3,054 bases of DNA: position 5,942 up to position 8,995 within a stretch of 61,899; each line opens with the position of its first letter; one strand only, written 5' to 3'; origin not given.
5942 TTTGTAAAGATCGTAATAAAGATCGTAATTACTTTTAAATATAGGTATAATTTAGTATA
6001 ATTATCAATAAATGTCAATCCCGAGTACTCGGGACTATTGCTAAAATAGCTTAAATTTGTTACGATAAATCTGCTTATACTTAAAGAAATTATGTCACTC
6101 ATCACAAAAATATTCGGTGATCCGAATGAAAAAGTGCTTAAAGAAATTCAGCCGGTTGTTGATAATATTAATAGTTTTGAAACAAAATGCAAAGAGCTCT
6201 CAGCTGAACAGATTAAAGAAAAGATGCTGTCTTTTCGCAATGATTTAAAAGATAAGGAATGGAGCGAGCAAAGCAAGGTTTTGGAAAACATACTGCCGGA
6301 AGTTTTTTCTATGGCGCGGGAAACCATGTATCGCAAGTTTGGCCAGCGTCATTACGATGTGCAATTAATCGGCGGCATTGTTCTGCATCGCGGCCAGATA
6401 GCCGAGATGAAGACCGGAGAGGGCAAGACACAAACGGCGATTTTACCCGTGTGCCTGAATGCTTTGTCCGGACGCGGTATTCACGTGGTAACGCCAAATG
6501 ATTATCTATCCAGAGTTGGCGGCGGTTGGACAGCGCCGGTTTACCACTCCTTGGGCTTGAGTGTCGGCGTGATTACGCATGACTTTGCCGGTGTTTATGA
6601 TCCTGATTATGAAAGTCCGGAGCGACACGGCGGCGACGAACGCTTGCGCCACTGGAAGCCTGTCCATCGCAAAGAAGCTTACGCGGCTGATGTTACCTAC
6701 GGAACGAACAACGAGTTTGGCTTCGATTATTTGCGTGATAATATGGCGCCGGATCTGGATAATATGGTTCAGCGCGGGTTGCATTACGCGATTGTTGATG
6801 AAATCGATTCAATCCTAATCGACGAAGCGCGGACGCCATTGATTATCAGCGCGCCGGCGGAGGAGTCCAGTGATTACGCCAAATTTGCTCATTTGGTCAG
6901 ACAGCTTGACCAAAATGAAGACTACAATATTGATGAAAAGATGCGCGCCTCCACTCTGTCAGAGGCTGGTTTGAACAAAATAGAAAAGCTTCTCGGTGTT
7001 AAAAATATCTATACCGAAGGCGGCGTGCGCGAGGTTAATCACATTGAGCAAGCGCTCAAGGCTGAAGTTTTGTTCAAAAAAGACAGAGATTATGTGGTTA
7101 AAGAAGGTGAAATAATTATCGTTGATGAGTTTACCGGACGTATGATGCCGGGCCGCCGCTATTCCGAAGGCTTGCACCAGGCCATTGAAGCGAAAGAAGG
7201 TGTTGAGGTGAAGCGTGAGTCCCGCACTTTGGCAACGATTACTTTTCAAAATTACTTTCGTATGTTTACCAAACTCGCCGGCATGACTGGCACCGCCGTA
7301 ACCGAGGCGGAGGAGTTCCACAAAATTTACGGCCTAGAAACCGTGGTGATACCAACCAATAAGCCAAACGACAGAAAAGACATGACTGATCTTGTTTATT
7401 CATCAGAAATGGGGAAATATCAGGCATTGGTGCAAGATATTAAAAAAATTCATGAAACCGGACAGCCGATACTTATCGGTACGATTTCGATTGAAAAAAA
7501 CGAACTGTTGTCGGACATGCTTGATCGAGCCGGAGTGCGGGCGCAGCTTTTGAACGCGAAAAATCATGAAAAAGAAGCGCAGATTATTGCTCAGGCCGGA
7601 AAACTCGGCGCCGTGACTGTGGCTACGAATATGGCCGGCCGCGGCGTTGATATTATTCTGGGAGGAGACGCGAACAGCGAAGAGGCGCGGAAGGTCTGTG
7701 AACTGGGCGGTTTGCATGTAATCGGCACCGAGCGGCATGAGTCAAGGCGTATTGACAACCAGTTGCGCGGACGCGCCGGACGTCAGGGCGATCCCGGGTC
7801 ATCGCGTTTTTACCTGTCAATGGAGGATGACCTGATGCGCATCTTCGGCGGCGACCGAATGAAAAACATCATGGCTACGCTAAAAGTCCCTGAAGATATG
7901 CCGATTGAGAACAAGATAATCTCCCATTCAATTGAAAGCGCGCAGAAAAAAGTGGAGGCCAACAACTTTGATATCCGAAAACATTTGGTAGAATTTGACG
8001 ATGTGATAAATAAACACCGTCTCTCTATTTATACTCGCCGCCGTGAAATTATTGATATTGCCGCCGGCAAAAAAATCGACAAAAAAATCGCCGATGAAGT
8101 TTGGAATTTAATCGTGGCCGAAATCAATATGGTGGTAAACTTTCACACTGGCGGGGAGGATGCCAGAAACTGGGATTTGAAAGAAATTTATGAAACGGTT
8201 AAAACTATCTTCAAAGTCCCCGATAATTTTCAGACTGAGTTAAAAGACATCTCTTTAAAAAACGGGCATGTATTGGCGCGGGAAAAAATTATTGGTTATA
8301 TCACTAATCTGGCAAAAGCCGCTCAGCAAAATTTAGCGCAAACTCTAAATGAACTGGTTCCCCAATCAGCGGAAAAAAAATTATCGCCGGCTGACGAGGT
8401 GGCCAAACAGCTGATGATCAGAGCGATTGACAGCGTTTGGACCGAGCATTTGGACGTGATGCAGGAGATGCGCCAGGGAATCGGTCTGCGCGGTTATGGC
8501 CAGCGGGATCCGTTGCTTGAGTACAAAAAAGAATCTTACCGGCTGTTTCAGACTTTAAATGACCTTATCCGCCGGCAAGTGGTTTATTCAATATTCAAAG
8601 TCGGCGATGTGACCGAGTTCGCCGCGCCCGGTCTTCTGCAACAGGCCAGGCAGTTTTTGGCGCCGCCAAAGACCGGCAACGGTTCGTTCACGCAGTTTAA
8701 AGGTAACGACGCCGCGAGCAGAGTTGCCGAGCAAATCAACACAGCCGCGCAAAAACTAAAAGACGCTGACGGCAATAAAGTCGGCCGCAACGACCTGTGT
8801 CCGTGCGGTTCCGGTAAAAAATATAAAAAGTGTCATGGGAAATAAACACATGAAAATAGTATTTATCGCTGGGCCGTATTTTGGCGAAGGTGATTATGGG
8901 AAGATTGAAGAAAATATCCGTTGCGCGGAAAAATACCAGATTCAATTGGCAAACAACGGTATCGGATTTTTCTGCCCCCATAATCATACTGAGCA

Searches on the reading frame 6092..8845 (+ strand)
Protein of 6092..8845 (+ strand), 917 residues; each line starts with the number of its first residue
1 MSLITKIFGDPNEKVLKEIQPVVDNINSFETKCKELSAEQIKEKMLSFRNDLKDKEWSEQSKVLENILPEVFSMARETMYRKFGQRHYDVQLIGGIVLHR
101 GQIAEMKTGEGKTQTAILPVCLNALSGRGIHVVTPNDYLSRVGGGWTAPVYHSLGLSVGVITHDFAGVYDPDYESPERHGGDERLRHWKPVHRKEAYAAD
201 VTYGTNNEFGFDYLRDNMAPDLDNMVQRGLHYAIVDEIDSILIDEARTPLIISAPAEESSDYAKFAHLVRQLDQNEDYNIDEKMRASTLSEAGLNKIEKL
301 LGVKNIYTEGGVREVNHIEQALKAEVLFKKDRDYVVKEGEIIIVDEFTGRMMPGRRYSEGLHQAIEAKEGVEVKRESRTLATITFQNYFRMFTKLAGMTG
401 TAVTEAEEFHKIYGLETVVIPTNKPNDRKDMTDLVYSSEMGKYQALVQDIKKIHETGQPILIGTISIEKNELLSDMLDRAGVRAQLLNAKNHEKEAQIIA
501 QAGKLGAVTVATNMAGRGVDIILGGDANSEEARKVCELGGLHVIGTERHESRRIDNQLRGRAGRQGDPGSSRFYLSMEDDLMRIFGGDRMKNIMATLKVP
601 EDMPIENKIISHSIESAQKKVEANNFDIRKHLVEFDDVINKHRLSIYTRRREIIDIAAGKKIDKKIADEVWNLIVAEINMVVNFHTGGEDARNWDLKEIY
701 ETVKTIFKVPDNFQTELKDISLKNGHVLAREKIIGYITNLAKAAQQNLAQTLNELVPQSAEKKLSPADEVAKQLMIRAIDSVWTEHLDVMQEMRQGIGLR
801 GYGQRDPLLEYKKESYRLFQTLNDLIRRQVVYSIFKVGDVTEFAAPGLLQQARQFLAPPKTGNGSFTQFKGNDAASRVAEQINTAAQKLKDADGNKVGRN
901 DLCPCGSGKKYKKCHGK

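Call 40: search_protein_families(library=ncbifam, proteins=[window:6092-8845:+], max_evalue=1e-10)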
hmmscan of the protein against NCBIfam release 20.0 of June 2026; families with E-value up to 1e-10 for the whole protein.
window:6092-8845:+ (917 aa): 8 families
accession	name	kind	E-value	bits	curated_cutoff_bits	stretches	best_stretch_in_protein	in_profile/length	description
NF009538.1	PRK12904.1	equivalog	0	1063.3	814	1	3-837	1-811/814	preprotein translocase subunit SecA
TIGR00963.1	secA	equivalog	1.2e-294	979.6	800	3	189-528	136-477/787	preprotein translocase subunit SecA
NF006630.0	PRK09200.1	subfamily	1.7e-256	853.2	862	1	9-836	7-773/789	preprotein translocase subunit SecA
NF009536.0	PRK12901.1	equivalog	1.3e-251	838.1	1493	2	305-916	479-1105/1118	preprotein translocase subunit SecA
TIGR04397.1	SecA2_Bac_anthr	exception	1.5e-241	803.8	1085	2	190-835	158-771/774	accessory Sec system translocase SecA2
TIGR03714.1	secA2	equivalog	7.6e-204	679.2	930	1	12-826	2-761/762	accessory Sec system translocase SecA2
NF012136.0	SecA2_Lm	equivalog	7e-189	629.5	1100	2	192-824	158-755/776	accessory Sec system translocase SecA2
TIGR04221.1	SecA2_Mycobac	equivalog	9.6e-177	589.5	725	2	190-670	157-634/762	accessory Sec system translocase SecA2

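Call 43: find_related_loci(query=window:6092-8845:+, collection=genome_contigs, flank=100)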
Query window:6092-8845:+ (917 aa) in genome_contigs; peptide patterns used: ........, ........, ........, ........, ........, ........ (x = any residue, [..] = any of these).
600 stretches matched a pattern (row limit reached: there are more); 556 encode a relative of the query (tblastn E <= 1e-3); the best 80 are kept; 80 distinct loci.
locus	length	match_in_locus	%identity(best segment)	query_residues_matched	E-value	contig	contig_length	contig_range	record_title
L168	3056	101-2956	70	1-916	0e+0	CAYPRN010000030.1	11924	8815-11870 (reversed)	MAG TPA_asm: uncultured Gammaproteobacteria bacterium isolate SRP178699_co2_510 genome assembly, contig: NODE_5004_lengt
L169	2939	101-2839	71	1-917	0e+0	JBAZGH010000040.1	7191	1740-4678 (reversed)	MAG: Patescibacteria group bacterium isolate SO_2017_LW3_40 NODE_35669_length_7191_cov_1.194932_LW162_2017, whole genome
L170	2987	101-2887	62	1-916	0e+0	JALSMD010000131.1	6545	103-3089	MAG: Candidatus Falkowbacteria bacterium isolate 355-202_metabat2_scaf2bin.072 355-202_scaffold_7983_c1, whole genome sh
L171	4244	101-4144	60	1-917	0e+0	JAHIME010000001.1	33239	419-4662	MAG: Patescibacteria group bacterium isolate KR13_N2.mb.53 KR13_N2.mb.53_k141_7628, whole genome shotgun sequence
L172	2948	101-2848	61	1-917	0e+0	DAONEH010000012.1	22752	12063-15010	MAG TPA_asm: bacterium isolate AMR_MDS_3874 NODE_2320_length_22752_cov_6.516985, whole genome shotgun sequence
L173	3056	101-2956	60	1-907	0e+0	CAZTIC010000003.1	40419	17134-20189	MAG TPA_asm: uncultured Gammaproteobacteria bacterium isolate SRP191223_co1_14 genome assembly, contig: NODE_667_length_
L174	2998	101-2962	59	1-916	0e+0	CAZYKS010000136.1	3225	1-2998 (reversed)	MAG TPA_asm: uncultured Gammaproteobacteria bacterium isolate SRP214966_co3_413 genome assembly, contig: NODE_68546_leng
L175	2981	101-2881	60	1-907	0e+0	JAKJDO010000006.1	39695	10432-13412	MAG: Patescibacteria group bacterium isolate UR.bin108 UR_contig_2109, whole genome shotgun sequence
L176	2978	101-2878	60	1-917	0e+0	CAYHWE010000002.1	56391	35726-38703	MAG TPA_asm: uncultured Gammaproteobacteria bacterium isolate ERP119705_co15_594 genome assembly, contig: NODE_342_lengt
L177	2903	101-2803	61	1-907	0e+0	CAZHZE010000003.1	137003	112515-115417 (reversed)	MAG TPA_asm: uncultured Gammaproteobacteria bacterium isolate SRP263991_co7_529 genome assembly, contig: NODE_56_length_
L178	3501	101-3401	60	1-917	0e+0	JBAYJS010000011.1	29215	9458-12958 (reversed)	MAG: Candidatus Buchananbacteria bacterium isolate SO_2016_GW1_61 scaffold02848_OW334_2016, whole genome shotgun sequenc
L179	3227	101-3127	57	1-907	0e+0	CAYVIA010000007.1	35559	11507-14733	MAG TPA_asm: uncultured Gammaproteobacteria bacterium isolate binchicken_co129_792 genome assembly, contig: NODE_3013_le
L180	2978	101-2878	60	1-917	0e+0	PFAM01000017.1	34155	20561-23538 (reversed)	MAG: Candidatus Falkowbacteria bacterium CG10_big_fil_rev_8_21_14_0_10_37_14 CG10_8_21_14_0.10_scaffold_852_c, whole gen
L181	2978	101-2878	58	4-916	0e+0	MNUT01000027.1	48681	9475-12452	MAG: Candidatus Falkowbacteria bacterium CG1_02_37_21 cg1_0.2_scaffold_356_c, whole genome shotgun sequence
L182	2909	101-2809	60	1-917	0e+0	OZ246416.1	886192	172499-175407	MAG: uncultured Gammaproteobacteria bacterium isolate binchicken_co266_193 genome assembly, chromosome: 1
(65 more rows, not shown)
